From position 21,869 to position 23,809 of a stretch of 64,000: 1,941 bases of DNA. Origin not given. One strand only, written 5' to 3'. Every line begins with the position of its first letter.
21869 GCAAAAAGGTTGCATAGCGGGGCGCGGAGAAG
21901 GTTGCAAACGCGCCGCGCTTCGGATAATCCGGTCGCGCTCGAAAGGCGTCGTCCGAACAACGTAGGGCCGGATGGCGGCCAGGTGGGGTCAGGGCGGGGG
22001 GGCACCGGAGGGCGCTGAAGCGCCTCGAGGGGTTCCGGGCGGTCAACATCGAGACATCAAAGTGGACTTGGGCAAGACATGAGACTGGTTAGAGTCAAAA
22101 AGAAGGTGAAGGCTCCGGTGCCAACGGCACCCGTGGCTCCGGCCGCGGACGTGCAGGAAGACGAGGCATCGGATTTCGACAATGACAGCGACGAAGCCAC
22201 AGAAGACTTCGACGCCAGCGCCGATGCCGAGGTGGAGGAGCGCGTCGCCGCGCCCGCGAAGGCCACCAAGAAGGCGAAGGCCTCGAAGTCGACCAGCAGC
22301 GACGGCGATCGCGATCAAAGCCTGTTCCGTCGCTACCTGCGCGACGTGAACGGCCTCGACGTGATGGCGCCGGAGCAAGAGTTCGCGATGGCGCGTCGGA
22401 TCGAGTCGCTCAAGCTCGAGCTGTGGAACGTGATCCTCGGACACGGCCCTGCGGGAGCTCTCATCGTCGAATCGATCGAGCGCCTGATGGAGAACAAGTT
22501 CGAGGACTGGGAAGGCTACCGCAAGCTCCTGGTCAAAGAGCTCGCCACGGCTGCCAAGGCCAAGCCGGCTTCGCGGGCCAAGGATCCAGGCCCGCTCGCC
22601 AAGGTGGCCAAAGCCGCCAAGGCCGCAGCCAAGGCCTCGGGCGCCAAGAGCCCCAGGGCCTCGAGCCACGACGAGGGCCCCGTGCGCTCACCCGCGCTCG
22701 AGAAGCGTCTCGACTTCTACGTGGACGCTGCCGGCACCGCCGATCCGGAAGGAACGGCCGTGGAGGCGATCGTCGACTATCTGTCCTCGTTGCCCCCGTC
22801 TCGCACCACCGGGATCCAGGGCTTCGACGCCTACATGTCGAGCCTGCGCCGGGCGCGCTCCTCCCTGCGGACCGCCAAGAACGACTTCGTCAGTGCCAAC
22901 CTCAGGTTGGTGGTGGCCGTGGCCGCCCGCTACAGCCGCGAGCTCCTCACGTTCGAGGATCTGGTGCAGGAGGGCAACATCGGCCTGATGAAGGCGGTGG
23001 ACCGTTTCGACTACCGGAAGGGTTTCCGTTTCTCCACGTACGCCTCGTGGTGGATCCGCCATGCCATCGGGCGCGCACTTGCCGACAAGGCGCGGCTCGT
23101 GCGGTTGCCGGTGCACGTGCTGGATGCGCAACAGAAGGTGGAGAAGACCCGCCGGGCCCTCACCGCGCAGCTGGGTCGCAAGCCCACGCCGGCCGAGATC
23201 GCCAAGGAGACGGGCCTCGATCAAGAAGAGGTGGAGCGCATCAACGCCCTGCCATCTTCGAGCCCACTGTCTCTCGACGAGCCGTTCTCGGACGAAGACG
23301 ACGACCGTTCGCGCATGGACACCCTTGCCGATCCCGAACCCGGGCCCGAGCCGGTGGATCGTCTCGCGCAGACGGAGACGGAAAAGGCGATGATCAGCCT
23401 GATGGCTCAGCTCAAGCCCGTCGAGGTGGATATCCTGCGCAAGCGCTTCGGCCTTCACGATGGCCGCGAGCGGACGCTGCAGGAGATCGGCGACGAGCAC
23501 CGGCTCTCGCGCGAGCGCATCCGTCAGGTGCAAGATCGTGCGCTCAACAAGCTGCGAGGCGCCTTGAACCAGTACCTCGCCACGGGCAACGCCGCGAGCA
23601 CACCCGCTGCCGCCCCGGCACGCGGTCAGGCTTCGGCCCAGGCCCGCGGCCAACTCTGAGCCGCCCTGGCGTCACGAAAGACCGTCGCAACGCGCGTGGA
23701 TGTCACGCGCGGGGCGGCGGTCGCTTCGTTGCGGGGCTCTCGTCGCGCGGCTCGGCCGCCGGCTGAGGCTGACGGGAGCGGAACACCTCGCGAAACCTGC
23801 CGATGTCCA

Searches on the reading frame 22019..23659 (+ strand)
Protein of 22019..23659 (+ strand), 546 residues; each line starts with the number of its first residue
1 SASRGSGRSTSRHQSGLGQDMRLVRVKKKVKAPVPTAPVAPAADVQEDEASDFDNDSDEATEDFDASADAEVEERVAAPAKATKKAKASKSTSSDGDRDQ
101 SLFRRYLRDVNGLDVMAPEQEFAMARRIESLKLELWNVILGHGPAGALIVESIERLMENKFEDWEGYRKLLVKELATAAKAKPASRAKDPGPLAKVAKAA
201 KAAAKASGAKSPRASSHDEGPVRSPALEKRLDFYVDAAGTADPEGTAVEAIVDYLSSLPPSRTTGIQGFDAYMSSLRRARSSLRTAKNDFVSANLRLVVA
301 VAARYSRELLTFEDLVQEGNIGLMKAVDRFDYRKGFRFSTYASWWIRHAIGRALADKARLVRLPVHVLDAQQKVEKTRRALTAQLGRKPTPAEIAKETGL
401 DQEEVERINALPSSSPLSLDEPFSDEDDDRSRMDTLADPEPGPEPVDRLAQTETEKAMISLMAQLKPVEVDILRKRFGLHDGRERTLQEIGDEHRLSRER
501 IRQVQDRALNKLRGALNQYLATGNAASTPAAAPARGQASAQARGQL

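Call 79: search_protein_families(library=pfam, proteins=[window:22019-23659:+], max_evalue=0.00001)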
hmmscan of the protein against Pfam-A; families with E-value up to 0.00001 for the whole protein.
window:22019-23659:+ (546 aa): 3 families
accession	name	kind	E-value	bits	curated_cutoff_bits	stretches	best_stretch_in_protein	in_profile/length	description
PF04542.20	Sigma70_r2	-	2e-21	76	24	1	291-359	2-70/71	Sigma-70 region 2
PF04539.22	Sigma70_r3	-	8.9e-14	51.8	25.3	1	372-444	4-75/78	Sigma-70 region 3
PF04545.22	Sigma70_r4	-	1.1e-13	50.9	24.1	1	461-513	1-49/50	Sigma-70, region 4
